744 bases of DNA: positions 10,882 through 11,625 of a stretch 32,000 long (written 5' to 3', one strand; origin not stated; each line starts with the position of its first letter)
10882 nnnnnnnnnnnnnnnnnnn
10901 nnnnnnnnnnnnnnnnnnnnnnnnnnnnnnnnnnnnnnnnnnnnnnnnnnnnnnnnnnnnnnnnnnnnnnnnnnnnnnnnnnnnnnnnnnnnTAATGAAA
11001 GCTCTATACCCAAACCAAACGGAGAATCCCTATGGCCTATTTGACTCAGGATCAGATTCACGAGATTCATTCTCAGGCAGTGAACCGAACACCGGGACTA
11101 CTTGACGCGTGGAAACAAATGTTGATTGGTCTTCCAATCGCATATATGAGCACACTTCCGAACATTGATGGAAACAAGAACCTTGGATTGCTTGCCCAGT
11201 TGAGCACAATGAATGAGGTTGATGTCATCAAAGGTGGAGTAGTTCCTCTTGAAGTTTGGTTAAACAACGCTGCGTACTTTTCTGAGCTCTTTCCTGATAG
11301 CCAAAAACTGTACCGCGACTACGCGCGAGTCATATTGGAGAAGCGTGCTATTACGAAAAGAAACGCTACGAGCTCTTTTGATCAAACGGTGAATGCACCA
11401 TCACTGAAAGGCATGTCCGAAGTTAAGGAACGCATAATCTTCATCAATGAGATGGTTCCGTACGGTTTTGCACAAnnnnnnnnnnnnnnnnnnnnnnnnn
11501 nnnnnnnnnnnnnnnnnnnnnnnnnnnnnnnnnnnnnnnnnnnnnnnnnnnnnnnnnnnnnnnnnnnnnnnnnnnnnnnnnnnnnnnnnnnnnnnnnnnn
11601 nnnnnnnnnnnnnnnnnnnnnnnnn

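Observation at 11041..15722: One ~90-aa helical module recurs in four operon proteins, at the N-terminus of one protease, the C-terminus of the other, and the N-termini of both NTPases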

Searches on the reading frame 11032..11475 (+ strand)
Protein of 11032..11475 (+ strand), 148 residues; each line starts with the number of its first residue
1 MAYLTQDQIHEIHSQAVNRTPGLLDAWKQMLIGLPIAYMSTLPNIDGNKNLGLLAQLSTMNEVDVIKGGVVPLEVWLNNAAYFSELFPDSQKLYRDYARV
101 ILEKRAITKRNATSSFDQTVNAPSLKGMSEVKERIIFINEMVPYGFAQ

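Call 5: search_protein_families(library=pfam, proteins=[window:11032-11475:+], max_evalue=10)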
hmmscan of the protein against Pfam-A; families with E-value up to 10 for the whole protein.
window:11032-11475:+ (148 aa): 1 family
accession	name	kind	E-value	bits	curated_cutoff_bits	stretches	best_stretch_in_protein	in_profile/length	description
PF19957.5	EAD5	-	3e-44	150.6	27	1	3-148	1-135/135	Effector-associated domain 5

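Call 16: find_homologous_proteins(query=window:11032-11475:+, max_evalue=0.001)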
Query window:11032-11475:+ (148 aa): 1 proteins with E <= 0.001 among 13 candidates.
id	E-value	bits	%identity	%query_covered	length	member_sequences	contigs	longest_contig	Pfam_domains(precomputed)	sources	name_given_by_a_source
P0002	1.1e-48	182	72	78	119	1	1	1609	PF19957.6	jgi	jgi:hypothetical protein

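Call 23: search_protein_representatives(alignment_id=A1)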
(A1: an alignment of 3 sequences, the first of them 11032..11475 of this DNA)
Query: 3 sequences, 119 profile positions. Proteins with E-value up to 0.001 (for the whole library): 401; up to 1e-10: 27; up to 1e-30: 0. The best 150 are listed.
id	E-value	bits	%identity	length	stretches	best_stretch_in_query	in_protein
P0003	1.5e-25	105.8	-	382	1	1-107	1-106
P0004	2.8e-24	101.6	-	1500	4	20-83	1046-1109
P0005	4.8e-22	94.4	-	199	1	1-115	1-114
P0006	2.0e-21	92.4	-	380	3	28-98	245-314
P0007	1.6e-20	89.5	-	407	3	6-104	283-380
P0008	3.7e-20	88.3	-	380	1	2-109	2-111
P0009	3.3e-17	78.8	-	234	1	1-105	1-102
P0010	9.8e-17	77.3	-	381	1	3-107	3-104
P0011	3.1e-16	75.7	-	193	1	4-100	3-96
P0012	3.3e-16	75.6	-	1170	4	8-100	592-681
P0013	1.5e-14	70.2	-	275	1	23-98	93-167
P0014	2.1e-14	69.7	-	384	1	1-103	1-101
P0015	3.0e-14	69.3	-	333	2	1-97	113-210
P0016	5.9e-13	65.1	-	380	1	1-107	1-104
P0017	1.1e-12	64.2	-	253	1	7-102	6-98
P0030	1.3e-10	57.5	-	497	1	5-104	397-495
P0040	1.1e-09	54.5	-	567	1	5-107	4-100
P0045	2.6e-09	53.3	-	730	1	2-107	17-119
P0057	8.6e-09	51.7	-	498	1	4-92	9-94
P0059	1.2e-08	51.2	-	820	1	1-106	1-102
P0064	3.3e-08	49.8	-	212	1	3-106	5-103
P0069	5.0e-08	49.2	-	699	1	3-85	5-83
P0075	6.3e-08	48.8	-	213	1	9-104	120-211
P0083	1.2e-07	48.0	-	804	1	1-84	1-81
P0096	3.2e-07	46.6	-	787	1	1-100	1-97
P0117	1.1e-06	44.9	-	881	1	4-84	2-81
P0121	1.1e-06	44.8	-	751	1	26-100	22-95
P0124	1.3e-06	44.6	-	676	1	2-100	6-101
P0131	1.9e-06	44.1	-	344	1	3-85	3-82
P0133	2.0e-06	44.0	-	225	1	4-93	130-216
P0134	2.0e-06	44.0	-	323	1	4-97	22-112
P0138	2.4e-06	43.8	-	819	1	4-101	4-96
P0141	2.7e-06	43.6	-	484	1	1-81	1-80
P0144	2.9e-06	43.5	-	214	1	8-100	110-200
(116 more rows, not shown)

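Call 27: search_protein_families(library=pfam, proteins=[P0045, P0059, P0069, P0083, P0096, P0117, P0121, P0124, P0138, P0040], max_evalue=0.001)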
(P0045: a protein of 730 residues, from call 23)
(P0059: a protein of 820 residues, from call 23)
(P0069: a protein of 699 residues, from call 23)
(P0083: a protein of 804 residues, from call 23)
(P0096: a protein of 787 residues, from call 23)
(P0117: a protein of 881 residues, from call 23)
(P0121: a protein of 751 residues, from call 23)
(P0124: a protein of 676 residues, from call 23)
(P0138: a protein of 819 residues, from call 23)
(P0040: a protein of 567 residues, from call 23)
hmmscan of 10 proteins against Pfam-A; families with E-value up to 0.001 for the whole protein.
P0045 (730 aa): 3 families
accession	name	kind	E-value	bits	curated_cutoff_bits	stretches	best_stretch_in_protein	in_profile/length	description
PF00069.31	Pkinase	-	1.6e-31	110.1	31.7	1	206-445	4-254/263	Protein kinase domain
PF07714.23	PK_Tyr_Ser-Thr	-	5.5e-24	85.3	23.1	1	205-401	3-198/258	Protein tyrosine and serine/threonine kinase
PF19957.5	EAD5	-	3e-20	72.9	27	1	18-130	1-113/135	Effector-associated domain 5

P0059 (820 aa): 2 families
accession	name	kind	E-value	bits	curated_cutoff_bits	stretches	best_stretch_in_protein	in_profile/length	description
PF03781.23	FGE-sulfatase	-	5.5e-29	102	23.3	1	510-816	6-255/255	Sulfatase-modifying factor enzyme 1-like domain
PF19957.5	EAD5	-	7.5e-20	71.6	27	1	3-108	1-108/135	Effector-associated domain 5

P0069 (699 aa): 2 families
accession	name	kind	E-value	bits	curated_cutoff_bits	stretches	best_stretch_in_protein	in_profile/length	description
PF19957.5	EAD5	-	3.4e-17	63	27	1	5-99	1-98/135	Effector-associated domain 5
PF01048.26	PNP_UDP_1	-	0.00025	21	25.1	0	385-444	162-229/233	Phosphorylase superfamily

P0083 (804 aa): 2 families
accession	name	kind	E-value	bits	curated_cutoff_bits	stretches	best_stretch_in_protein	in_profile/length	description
PF07693.20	KAP_NTPase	-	7.9e-27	94.7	20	2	177-498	5-204/293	KAP family P-loop domain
PF19957.5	EAD5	-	2.7e-22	79.5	27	1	4-100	2-100/135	Effector-associated domain 5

P0096 (787 aa): 3 families
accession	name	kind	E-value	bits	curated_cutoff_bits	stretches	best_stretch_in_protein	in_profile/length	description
PF19957.5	EAD5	-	1.3e-24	87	27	1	4-100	2-100/135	Effector-associated domain 5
PF13676.11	TIR_2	-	4.1e-09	37.4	28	1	147-239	1-93/122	TIR domain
PF13173.12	AAA_14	-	0.00028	21.3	27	1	347-472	4-120/129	AAA domain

P0117 (881 aa): 3 families
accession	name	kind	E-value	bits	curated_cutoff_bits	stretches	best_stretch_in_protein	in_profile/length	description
PF00069.31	Pkinase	-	5.5e-32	111.6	31.7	1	170-404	2-229/263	Protein kinase domain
PF07714.23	PK_Tyr_Ser-Thr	-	8.2e-26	91.3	23.1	1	170-375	2-208/258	Protein tyrosine and serine/threonine kinase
PF19957.5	EAD5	-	2.6e-16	60.1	27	1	2-82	2-82/135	Effector-associated domain 5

P0121 (751 aa): 3 families
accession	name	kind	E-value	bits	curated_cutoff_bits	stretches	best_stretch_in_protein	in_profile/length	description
PF19957.5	EAD5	-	8.2e-20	71.4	27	1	5-104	3-106/135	Effector-associated domain 5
PF19955.5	EAD1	-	8.5e-07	29.8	24.2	1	663-731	3-75/90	Effector-associated domain 1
PF13676.11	TIR_2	-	1.3e-06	29.3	28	1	120-212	1-93/122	TIR domain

P0124 (676 aa): 3 families
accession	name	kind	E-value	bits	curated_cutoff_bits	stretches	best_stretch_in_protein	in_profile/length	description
PF00069.31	Pkinase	-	1.6e-36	126.5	31.7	1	205-401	3-196/263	Protein kinase domain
PF07714.23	PK_Tyr_Ser-Thr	-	1.1e-24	87.5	23.1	1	207-396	5-198/258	Protein tyrosine and serine/threonine kinase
PF19957.5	EAD5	-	1.1e-19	71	27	1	8-112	2-108/135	Effector-associated domain 5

P0138 (819 aa): 7 families
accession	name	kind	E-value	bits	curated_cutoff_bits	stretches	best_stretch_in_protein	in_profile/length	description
PF00069.31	Pkinase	-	6.7e-69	232.6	31.7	2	168-366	3-198/263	Protein kinase domain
PF07714.23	PK_Tyr_Ser-Thr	-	1.7e-43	149.2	23.1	2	170-405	5-248/258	Protein tyrosine and serine/threonine kinase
PF19957.5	EAD5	-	1.5e-16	60.9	27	1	4-95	2-97/135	Effector-associated domain 5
PF06293.20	Kdo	-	1.7e-09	37.9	21.3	1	464-592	46-170/207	Lipopolysaccharide kinase (Kdo/WaaP) family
PF01636.29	APH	-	5.7e-05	23.4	23.2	0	275-309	159-195/239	Phosphotransferase enzyme family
PF17667.7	Pkinase_fungal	-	0.0001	21.6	24.1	0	556-618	302-363/387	Fungal protein kinase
PF03109.22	ABC1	-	0.0003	20.4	22.9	0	226-310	129-213/244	ABC1 atypical kinase-like domain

P0040 (567 aa): 1 family
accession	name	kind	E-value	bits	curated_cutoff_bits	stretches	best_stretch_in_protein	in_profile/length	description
PF19957.5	EAD5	-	1.2e-16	61.2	27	1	4-104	3-106/135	Effector-associated domain 5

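Call 83: search_protein_families(library=pfam, proteins=[P0075, P0133, P0144, P0134, P0141, P0131, P0030, P0057, P0064], max_evalue=1)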
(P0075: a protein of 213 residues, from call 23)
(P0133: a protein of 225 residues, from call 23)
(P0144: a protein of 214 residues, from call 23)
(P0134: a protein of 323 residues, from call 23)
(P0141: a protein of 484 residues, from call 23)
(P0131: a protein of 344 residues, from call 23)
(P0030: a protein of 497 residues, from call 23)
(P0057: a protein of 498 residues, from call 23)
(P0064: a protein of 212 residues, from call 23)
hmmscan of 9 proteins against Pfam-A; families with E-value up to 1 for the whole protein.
P0075 (213 aa): 2 families
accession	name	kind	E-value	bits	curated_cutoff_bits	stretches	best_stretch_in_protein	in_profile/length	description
PF19955.5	EAD1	-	3e-26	92.2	24.2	1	1-86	1-88/90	Effector-associated domain 1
PF19957.5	EAD5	-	4.1e-23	82.1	27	1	115-209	2-98/135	Effector-associated domain 5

P0133 (225 aa): 3 families
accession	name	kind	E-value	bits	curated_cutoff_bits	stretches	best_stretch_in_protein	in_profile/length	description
PF19955.5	EAD1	-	2.2e-24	86.2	24.2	1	15-97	3-87/90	Effector-associated domain 1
PF19957.5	EAD5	-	2e-19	70.2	27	1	130-219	2-93/135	Effector-associated domain 5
PF19960.5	EAD7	-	0.018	15.3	32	1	25-87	3-62/62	Effector-associated domain 7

P0144 (214 aa): 3 families
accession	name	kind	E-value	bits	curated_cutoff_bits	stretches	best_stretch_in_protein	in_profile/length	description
PF19955.5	EAD1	-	4.1e-18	66.1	24.2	1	1-87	1-89/90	Effector-associated domain 1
PF19957.5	EAD5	-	3.8e-14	53.1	27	1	108-201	4-94/135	Effector-associated domain 5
PF14261.11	DUF4351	-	0.12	12.9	25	1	2-26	33-57/59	Domain of unknown function (DUF4351)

P0134 (323 aa): 2 families
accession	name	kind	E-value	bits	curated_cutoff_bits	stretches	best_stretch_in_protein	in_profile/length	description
PF19957.5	EAD5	-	1.2e-16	61.2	27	1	21-119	1-101/135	Effector-associated domain 5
PF19961.5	EAD8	-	0.0019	19.3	27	1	48-112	30-93/96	Effector-associated domain 8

P0141 (484 aa): 5 families
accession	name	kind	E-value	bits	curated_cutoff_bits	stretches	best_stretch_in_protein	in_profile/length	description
PF19957.5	EAD5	-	3.8e-21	75.8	27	1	4-117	2-113/135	Effector-associated domain 5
PF13676.11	TIR_2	-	1.9e-14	54.6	28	1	339-439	1-96/122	TIR domain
PF12770.12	CHAT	-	7.5e-08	32.6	24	1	145-299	111-281/289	CHAT domain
PF01582.25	TIR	-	0.00021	21.5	21.3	1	364-435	27-98/179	TIR domain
PF07065.19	D123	-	0.34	10.5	24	0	391-415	116-140/300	D123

P0131 (344 aa): 4 families
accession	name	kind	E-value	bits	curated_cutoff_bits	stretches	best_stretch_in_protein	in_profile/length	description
PF19957.5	EAD5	-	1.2e-20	74.1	27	1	4-115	2-104/135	Effector-associated domain 5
PF13620.12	CarboxypepD_reg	-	0.17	12.7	32.3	1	198-236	3-44/82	Carboxypeptidase regulatory-like domain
PF21580.3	SelB_WHD3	-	0.18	12.4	27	1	14-37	9-32/51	Elongation factor SelB, third winged-helix domain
PF06724.16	DUF1206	-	0.2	12.2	26.2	1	170-219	7-53/70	Domain of Unknown Function (DUF1206)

P0030 (497 aa): 1 family
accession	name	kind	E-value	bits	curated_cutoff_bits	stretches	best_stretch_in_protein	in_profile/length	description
PF19957.5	EAD5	-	4.4e-14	52.9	27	1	397-489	3-95/135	Effector-associated domain 5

P0057 (498 aa): 2 families
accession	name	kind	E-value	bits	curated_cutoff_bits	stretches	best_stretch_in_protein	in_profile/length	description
PF19957.5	EAD5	-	2.4e-24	86.1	27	1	9-107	2-102/135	Effector-associated domain 5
PF11833.13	CPP1-like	-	0.0092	16.1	28.4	1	110-207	61-161/196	Protein CHAPERONE-LIKE PROTEIN OF POR1-like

P0064 (212 aa): 6 families
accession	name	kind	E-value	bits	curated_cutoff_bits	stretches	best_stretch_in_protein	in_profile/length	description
PF19960.5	EAD7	-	1.5e-19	70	32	1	145-206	1-62/62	Effector-associated domain 7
PF19957.5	EAD5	-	1e-16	61.4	27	1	8-105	4-104/135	Effector-associated domain 5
PF19958.5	EAD6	-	0.018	15.7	27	1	144-201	9-71/75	Effector-associated domain 6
PF01335.27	DED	-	0.025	15.2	35.9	1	145-195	4-53/82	Death effector domain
PF25051.1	WHD_MCM8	-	0.13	12.8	26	0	150-196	33-70/80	MCM8 winged helix domain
PF18262.7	PhetRS_B1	-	0.2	12.3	26.8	1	133-179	2-45/83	Phe-tRNA synthetase beta subunit B1 domain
